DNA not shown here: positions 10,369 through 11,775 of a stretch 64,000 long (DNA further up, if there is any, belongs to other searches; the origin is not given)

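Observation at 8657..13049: argG and argH separated by a GME-superfamily hydrolase and small ORFs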

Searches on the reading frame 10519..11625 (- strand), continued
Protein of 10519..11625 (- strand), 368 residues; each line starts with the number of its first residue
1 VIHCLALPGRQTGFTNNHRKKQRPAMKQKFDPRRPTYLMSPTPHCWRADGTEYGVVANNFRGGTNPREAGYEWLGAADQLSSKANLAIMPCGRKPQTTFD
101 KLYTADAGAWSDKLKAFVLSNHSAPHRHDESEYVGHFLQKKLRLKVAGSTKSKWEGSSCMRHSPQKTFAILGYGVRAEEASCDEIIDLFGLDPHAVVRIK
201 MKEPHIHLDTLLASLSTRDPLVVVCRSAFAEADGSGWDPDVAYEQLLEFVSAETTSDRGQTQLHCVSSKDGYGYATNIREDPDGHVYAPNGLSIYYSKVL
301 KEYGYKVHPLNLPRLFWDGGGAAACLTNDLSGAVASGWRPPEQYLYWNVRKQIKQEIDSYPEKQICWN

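Call 19: search_protein_representatives(alignment_id=A1)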
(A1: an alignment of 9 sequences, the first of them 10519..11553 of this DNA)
Query: 9 sequences, 334 profile positions. Proteins with E-value up to 0.001 (for the whole library): 530; up to 1e-10: 62; up to 1e-30: 13. The best 150 are listed.
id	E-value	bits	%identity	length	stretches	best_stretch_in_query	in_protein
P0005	1.5e-162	556.8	-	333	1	1-331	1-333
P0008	4.0e-148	509.4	-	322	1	7-331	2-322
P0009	8.4e-117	406.5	-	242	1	91-332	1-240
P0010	3.0e-98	345.5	-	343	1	8-331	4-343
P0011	1.1e-90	320.7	-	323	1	7-331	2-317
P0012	3.8e-77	276.1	-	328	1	7-331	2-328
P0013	6.3e-60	219.5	-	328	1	7-331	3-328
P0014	3.8e-53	197.2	-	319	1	8-317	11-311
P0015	4.5e-50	187.1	-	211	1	8-216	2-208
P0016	4.0e-41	157.7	-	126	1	148-271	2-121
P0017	9.8e-37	143.3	-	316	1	8-328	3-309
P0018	1.6e-35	139.3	-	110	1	9-117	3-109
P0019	2.7e-32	128.7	-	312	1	7-328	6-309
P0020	1.7e-30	122.8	-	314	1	7-328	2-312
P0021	1.5e-29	119.6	-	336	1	5-331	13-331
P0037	4.7e-16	75.3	-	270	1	35-296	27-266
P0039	8.9e-15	71.1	-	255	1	37-295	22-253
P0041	9.4e-14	67.7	-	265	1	40-295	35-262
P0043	2.9e-13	66.1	-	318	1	36-296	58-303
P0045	6.2e-13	65.1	-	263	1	7-296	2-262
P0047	9.9e-13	64.4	-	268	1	41-294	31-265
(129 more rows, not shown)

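Call 24: fold_search(model_id=the predicted structure, library=pdb)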
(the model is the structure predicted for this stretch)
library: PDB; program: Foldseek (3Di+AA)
matches with E <= 10: 303; with E <= 0.001: 92
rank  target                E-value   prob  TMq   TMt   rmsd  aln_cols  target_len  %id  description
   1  6juy_C                2.2e-14  1.00  0.64  0.35   3.8       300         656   19  Crystal Structure of ArgZ, apo structure, an Arginine Dihydrolase from the Ornithine-Ammonia Cycle in Cyanobacteria (released 2020-01-15)
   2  6jv1                  3.0e-14  1.00  0.65  0.81   3.8       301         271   18  Crystal Structure of N-terminal domain of ArgZ, C264S mutant, bound to Substrate, an arginine dihydrolase from the Ornit (released 2020-01-15)
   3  6juz                  4.1e-14  1.00  0.66  0.82   3.4       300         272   18  Crystal Structure of N-terminal domain of ArgZ(N71S) covalently bond to a reaction intermediate (released 2020-01-15)
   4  6jv0                  4.4e-14  1.00  0.66  0.82   3.4       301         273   18  Crystal Structure of N-terminal domain of ArgZ, bound to Product, an arginine dihydrolase from the Ornithine-Ammonia Cyc (released 2020-01-15)
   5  6lrg_B                6.3e-14  1.00  0.64  0.34   3.9       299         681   20  Crystal Structure of the Ternary Complex of AgrE with Ornithine and NAD+ (released 2020-04-01)
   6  6lrf_B                8.1e-14  1.00  0.65  0.34   3.8       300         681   19  Crystal structure of unliganded AgrE (released 2020-04-01)
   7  6lrg_A                1.0e-13  1.00  0.65  0.35   3.8       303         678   20  Crystal Structure of the Ternary Complex of AgrE with Ornithine and NAD+ (released 2020-04-01)
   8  6lrh_A                1.6e-13  1.00  0.65  0.35   4.0       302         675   20  Crystal Structure of the Binary Complex of AgrE C264A mutant with L-arginine (released 2020-04-01)
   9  6lrf_A                1.7e-13  1.00  0.65  0.35   3.8       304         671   19  Crystal structure of unliganded AgrE (released 2020-04-01)
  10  6juy_B                1.9e-13  1.00  0.61  0.34   4.2       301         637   20  Crystal Structure of ArgZ, apo structure, an Arginine Dihydrolase from the Ornithine-Ammonia Cycle in Cyanobacteria (released 2020-01-15)
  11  6juy_D                3.1e-13  1.00  0.62  0.35   3.8       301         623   19  Crystal Structure of ArgZ, apo structure, an Arginine Dihydrolase from the Ornithine-Ammonia Cycle in Cyanobacteria (released 2020-01-15)
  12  6lrh_B                3.1e-13  1.00  0.63  0.35   4.3       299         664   19  Crystal Structure of the Binary Complex of AgrE C264A mutant with L-arginine (released 2020-04-01)
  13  6juy_A                4.5e-13  1.00  0.60  0.34   4.4       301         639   19  Crystal Structure of ArgZ, apo structure, an Arginine Dihydrolase from the Ornithine-Ammonia Cycle in Cyanobacteria (released 2020-01-15)
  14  6szq_A                1.6e-11  1.00  0.56  0.68   5.3       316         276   14  Crystal structure of human DDAH-1 (released 2019-12-25)
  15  6szq_C                2.2e-11  1.00  0.58  0.69   6.1       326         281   12  Crystal structure of human DDAH-1 (released 2019-12-25)
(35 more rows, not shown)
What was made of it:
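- On Agmatine deiminase / PAD_porph and arginine deiminase (arcA): Agmatine deiminases rank 42nd or lower by fold (call 24).
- The N71S mutant of ArgZ traps an intermediate (PDB 6juz title, call 24).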

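Call 32: find_related_loci(query=A1, collection=genome_contigs, flank=10000)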
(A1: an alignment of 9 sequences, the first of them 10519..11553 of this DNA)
Query A1 (344 aa) in genome_contigs; peptide patterns used: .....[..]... (x = any residue, [..] = any of these).
109 stretches matched a pattern; 2 encode a relative of the query (tblastn E <= 1e-3); 2 distinct loci.
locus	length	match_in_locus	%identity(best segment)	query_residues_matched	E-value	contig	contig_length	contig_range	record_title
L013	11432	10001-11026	61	2-343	2e-143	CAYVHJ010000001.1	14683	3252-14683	MAG TPA_asm: uncultured Candidatus Saccharibacteria bacterium isolate SRP269290_co2_340 genome assembly, contig: NODE_46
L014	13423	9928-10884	48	12-341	3e-89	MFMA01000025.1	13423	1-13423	MAG: Candidatus Kaiserbacteria bacterium RIFCSPLOWO2_01_FULL_54_20 rifcsplowo2_01_scaffold_38709, whole genome shotgun s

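Call 33: find_related_loci(query=A1, collection=metagenome_contigs, flank=10000)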
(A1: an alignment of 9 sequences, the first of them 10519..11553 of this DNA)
Query A1 (344 aa) in metagenome_contigs; peptide patterns used: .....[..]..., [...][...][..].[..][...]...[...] (x = any residue, [..] = any of these).
268 stretches matched a pattern; 4 encode a relative of the query (tblastn E <= 1e-3); 4 distinct loci.
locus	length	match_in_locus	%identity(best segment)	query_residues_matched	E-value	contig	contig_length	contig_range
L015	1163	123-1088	50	12-344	2e-106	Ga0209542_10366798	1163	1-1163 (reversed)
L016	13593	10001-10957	48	12-341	2e-89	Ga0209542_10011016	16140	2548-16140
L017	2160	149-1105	49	12-341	4e-92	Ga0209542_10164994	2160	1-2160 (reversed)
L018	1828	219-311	58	289-319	1e-5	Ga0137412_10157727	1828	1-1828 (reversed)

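Call 42: search_protein_families(library=ncbifam, proteins=[P0012, P0014, P0017, P0020, P0037, P0039, P0041, P0043, P0045, P0047], max_evalue=0.001)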
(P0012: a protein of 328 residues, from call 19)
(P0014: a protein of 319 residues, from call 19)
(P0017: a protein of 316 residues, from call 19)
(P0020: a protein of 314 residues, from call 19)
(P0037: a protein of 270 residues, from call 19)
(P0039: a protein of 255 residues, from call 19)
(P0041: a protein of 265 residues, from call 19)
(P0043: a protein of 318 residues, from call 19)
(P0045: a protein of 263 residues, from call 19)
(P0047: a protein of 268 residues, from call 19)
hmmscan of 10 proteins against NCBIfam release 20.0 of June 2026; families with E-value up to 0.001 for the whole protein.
P0012 (328 aa): 2 families
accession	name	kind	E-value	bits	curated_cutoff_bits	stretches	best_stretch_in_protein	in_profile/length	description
NF045659.1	DiMArgaseDdahMtb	equivalog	9.1e-11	41.4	300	1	34-289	49-279/283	dimethylargininase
NF052232.1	Arg_dihydro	equivalog_domain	0.00038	19.8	450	0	70-291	60-264/266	arginine dihydrolase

P0014 (319 aa): 4 families
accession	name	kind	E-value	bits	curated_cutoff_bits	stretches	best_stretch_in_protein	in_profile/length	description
NF045659.1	DiMArgaseDdahMtb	equivalog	1.2e-15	57.5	300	1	42-285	49-279/283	dimethylargininase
NF052232.1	Arg_dihydro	equivalog_domain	1.8e-12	47.1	450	1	91-284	75-262/266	arginine dihydrolase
NF052231.1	bifunc_ArgZ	exception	2.3e-11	42.6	1025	1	93-294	79-274/696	bifunctional arginine dihydrolase/ornithine cyclodeaminase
NF045658.1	DiMArgaseDdah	equivalog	1e-05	25.5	450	0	226-285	193-250/254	dimethylargininase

P0017 (316 aa): 3 families
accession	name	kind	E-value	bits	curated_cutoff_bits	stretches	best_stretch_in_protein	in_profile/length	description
NF045659.1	DiMArgaseDdahMtb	equivalog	2.3e-22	79.5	300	1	27-279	47-281/283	dimethylargininase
NF052231.1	bifunc_ArgZ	exception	8e-19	67.3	1025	1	34-292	36-280/696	bifunctional arginine dihydrolase/ornithine cyclodeaminase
NF052232.1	Arg_dihydro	equivalog_domain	3.4e-18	65.8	450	1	34-278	34-264/266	arginine dihydrolase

P0020 (314 aa): 3 families
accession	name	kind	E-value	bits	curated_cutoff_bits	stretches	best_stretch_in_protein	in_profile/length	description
NF045659.1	DiMArgaseDdahMtb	equivalog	1.5e-11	44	300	1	35-277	54-279/283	dimethylargininase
NF052231.1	bifunc_ArgZ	exception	8.6e-07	27.5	1025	1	62-296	60-283/696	bifunctional arginine dihydrolase/ornithine cyclodeaminase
NF052232.1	Arg_dihydro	equivalog_domain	9.8e-07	28.3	450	1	39-281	38-266/266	arginine dihydrolase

P0037 (270 aa): 8 families
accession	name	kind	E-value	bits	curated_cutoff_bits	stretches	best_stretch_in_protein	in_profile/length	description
NF045659.1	DiMArgaseDdahMtb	equivalog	1e-65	221.7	300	1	4-263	24-280/283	dimethylargininase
NF052232.1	Arg_dihydro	equivalog_domain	9e-57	192.3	450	1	5-263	4-264/266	arginine dihydrolase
NF052231.1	bifunc_ArgZ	exception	1.2e-56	192.2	1025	1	5-264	6-267/696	bifunctional arginine dihydrolase/ornithine cyclodeaminase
NF045658.1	DiMArgaseDdah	equivalog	1.3e-18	67.7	450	1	25-263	22-251/254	dimethylargininase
NF045660.1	DiMthArgaseDdahStm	equivalog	1.9e-16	60.6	340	1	27-263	22-246/249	dimethylargininase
NF002381.0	PRK01388.1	subfamily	1.4e-07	30.8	414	1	62-186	154-288/405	arginine deiminase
NF046062.1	citrull_CtlX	equivalog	3.8e-06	26.2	334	1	30-261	35-293/299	citrulline utilization hydrolase CtlX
TIGR01078.1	arcA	equivalog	6.8e-06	25.1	489.1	1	61-189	152-291/408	arginine deiminase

P0039 (255 aa): 7 families
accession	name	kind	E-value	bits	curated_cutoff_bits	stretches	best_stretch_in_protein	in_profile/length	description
NF045659.1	DiMArgaseDdahMtb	equivalog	4.1e-69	232.9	300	1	1-253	28-282/283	dimethylargininase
NF052231.1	bifunc_ArgZ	exception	2.2e-60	204.6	1025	1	1-253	9-268/696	bifunctional arginine dihydrolase/ornithine cyclodeaminase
NF052232.1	Arg_dihydro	equivalog_domain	3.7e-59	200.1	450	1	1-252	7-265/266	arginine dihydrolase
NF045660.1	DiMthArgaseDdahStm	equivalog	3.6e-28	99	340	1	22-252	24-247/249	dimethylargininase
NF045658.1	DiMArgaseDdah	equivalog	3.5e-25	89.3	450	1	22-252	26-252/254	dimethylargininase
TIGR01078.1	arcA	equivalog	4.8e-09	35.5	489.1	1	32-183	132-296/408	arginine deiminase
NF002381.0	PRK01388.1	subfamily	6.4e-07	28.6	414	1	54-180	153-293/405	arginine deiminase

P0041 (265 aa): 7 families
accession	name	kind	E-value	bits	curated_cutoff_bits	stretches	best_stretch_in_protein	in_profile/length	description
NF052232.1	Arg_dihydro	equivalog_domain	1.3e-70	237.7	450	1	5-262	4-266/266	arginine dihydrolase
NF052231.1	bifunc_ArgZ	exception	9e-70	235.6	1025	1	4-263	5-269/696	bifunctional arginine dihydrolase/ornithine cyclodeaminase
NF045659.1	DiMArgaseDdahMtb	equivalog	9.6e-62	208.7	300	1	5-263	25-283/283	dimethylargininase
NF045660.1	DiMthArgaseDdahStm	equivalog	5.1e-23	82.1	340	1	31-263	23-249/249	dimethylargininase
NF045658.1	DiMArgaseDdah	equivalog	7.2e-21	75.1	450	1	33-262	27-253/254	dimethylargininase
NF002381.0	PRK01388.1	subfamily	2e-05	23.7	414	0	63-184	153-288/405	arginine deiminase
TIGR01078.1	arcA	equivalog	2.6e-05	23.2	489.1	0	63-185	152-289/408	arginine deiminase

P0043 (318 aa): 5 families
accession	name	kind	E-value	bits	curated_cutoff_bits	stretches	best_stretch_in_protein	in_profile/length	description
NF045659.1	DiMArgaseDdahMtb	equivalog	1.2e-31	110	300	1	40-299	30-279/283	dimethylargininase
NF052232.1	Arg_dihydro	equivalog_domain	1.4e-28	99.9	450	1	41-300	10-264/266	arginine dihydrolase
NF052231.1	bifunc_ArgZ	exception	3.9e-28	98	1025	1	41-303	12-269/696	bifunctional arginine dihydrolase/ornithine cyclodeaminase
NF045660.1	DiMthArgaseDdahStm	equivalog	9.9e-14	51.7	340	1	53-300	18-246/249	dimethylargininase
NF045658.1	DiMArgaseDdah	equivalog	5.9e-07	29.5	450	1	57-299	24-250/254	dimethylargininase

P0045 (263 aa): 5 families
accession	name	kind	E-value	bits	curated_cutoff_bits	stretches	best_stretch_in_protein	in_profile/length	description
NF052232.1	Arg_dihydro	equivalog_domain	7.9e-70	235.1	450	1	4-260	4-265/266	arginine dihydrolase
NF052231.1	bifunc_ArgZ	exception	2.1e-69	234.4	1025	1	4-262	6-269/696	bifunctional arginine dihydrolase/ornithine cyclodeaminase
NF045659.1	DiMArgaseDdahMtb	equivalog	9.3e-60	202.2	300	1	2-262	23-283/283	dimethylargininase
NF045658.1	DiMArgaseDdah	equivalog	8e-10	38.9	450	1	23-260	19-252/254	dimethylargininase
NF045660.1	DiMthArgaseDdahStm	equivalog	3.6e-09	36.8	340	1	29-260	23-247/249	dimethylargininase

P0047 (268 aa): 7 families
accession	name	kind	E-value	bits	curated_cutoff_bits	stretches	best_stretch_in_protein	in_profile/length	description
NF052232.1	Arg_dihydro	equivalog_domain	3.4e-56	190.4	450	1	2-264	3-264/266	arginine dihydrolase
NF052231.1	bifunc_ArgZ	exception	1.4e-54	185.4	1025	1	2-264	5-266/696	bifunctional arginine dihydrolase/ornithine cyclodeaminase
NF045659.1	DiMArgaseDdahMtb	equivalog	1.4e-52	178.6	300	1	4-264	26-280/283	dimethylargininase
NF045660.1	DiMthArgaseDdahStm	equivalog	1.6e-15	57.6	340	1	31-265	28-247/249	dimethylargininase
NF045658.1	DiMArgaseDdah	equivalog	2.2e-10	40.8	450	1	37-265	36-252/254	dimethylargininase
TIGR01078.1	arcA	equivalog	5e-10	38.7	489.1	1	93-214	192-322/408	arginine deiminase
NF002381.0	PRK01388.1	subfamily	1.9e-08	33.6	414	1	94-187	194-291/405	arginine deiminase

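Call 44: find_homologous_proteins(query=A4, max_evalue=0.00001)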
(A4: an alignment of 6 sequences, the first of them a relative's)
Query A4 (6 sequences) (328 aa, profile of the alignment): 4 proteins with E <= 0.00001 among 7340 candidates.
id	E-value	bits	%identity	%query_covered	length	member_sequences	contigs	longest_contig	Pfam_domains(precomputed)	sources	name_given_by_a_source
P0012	5.7e-137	474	100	100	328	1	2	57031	-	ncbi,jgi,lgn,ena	-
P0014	2.9e-131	455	46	88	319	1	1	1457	PF19420.6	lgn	-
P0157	1.1e-118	414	75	99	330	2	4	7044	-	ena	-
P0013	1.4e-117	410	30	98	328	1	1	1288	PF19420.6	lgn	-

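Call 45: find_encoding_contigs(protein=P0012, flank=10000, max_places=2)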
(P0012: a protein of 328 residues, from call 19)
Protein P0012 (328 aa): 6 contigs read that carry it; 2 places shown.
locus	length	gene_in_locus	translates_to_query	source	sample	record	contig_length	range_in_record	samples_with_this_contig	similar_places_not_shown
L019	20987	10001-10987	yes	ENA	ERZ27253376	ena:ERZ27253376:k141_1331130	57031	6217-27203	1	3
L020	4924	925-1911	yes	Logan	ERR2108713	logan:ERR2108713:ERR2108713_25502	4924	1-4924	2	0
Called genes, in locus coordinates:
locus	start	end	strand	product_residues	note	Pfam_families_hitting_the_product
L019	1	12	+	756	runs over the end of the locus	PF01471:PG_binding_1, PF18911:PKD_4 (weak), PF16403:Bact_surface_Ig-like (faint)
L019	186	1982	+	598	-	PF00009:GTP_EFTU, PF01926:MMR_HSR1, PF22042:EF-G_D2, PF03144:GTP_EFTU_D2, PF00679:EFG_C, PF21018:BipA_C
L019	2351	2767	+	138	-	PF01641:SelR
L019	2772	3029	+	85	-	-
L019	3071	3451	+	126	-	-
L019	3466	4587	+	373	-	PF01180:DHO_dh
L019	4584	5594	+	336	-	PF00144:Beta-lactamase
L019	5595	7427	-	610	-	PF13230:GATase_4 (weak), PF13522:GATase_6, PF13537:GATase_7 (weak), PF13580:SIS_2 (faint), PF01380:SIS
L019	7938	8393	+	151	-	-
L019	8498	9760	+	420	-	PF00764:Arginosuc_synth, PF20979:Arginosuc_syn_C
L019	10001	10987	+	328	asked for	-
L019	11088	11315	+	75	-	-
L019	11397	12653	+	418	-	PF00206:Lyase_1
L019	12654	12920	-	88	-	-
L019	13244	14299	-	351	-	PF00438:S-AdoMet_synt_N, PF02772:S-AdoMet_synt_M, PF02773:S-AdoMet_synt_C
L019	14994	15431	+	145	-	PF02545:Maf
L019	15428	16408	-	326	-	PF01933:CofD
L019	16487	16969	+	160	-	PF10648:Gmad2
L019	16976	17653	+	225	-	PF00730:HhH-GPD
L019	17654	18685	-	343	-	PF02388:FemAB (weak), PF13480:Acetyltransf_6, PF02388:FemAB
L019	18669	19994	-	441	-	PF01041:DegT_DnrJ_EryC1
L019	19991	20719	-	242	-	PF00561:Abhydrolase_1, PF12697:Abhydrolase_6, PF12146:Hydrolase_4, PF08386:Abhydrolase_4 (weak)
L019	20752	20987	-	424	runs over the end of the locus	PF08245:Mur_ligase_M (weak), PF02875:Mur_ligase_C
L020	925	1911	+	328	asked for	-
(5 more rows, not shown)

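Call 46: find_encoding_contigs(protein=P0157, flank=8000, max_places=2)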
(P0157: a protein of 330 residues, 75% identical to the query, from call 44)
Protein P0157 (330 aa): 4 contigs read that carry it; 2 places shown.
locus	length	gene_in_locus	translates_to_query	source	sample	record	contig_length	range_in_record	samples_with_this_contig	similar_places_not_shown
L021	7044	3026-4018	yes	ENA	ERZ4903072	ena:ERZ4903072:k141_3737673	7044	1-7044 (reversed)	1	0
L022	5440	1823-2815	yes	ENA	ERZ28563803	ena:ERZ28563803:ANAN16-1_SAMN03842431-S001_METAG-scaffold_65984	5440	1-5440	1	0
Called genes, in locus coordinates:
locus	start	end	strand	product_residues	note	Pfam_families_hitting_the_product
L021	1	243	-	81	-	?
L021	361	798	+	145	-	PF13419:HAD_2 (weak), PF00702:Hydrolase, PF13242:Hydrolase_like (weak)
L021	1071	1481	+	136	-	-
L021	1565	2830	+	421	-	PF00764:Arginosuc_synth, PF06508:QueC (faint), PF20979:Arginosuc_syn_C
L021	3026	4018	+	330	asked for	-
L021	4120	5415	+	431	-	PF00206:Lyase_1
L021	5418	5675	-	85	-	-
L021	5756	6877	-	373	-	PF00266:Aminotran_5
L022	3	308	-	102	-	?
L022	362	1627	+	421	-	PF00764:Arginosuc_synth, PF20979:Arginosuc_syn_C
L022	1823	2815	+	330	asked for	-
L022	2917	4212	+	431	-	PF00206:Lyase_1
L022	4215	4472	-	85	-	-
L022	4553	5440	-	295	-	?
